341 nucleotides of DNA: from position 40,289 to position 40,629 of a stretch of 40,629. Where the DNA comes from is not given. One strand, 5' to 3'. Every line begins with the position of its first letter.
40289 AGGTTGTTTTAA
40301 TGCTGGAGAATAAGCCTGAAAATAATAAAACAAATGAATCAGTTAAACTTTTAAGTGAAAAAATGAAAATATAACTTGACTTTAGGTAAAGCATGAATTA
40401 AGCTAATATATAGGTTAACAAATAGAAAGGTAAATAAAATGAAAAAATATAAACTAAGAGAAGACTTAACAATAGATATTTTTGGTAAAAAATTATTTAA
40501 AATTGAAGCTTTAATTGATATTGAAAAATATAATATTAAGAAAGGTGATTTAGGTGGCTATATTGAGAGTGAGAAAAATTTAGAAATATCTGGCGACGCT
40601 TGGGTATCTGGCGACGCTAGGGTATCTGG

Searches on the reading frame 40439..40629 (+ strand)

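Call 13: search_protein_families(library=phrogs, proteins=[window:40439-40629:+], max_evalue=0.01)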
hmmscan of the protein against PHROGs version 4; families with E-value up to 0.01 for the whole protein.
window:40439-40629:+ (63 aa): 3 families
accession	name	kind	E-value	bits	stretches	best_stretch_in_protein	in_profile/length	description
phrog_7964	-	unknown function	5e-20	72.6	1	1-62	25-84/269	-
phrog_5070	-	unknown function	3.7e-19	69.9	1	2-62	3-61/182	-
phrog_20149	-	unknown function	1.1e-15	58.5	1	1-54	2-53/53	-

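Call 14: search_protein_families(library=pfam, proteins=[window:40439-40629:+], max_evalue=0.01)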
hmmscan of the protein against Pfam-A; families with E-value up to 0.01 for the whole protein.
window:40439-40629:+ (63 aa): 0 families
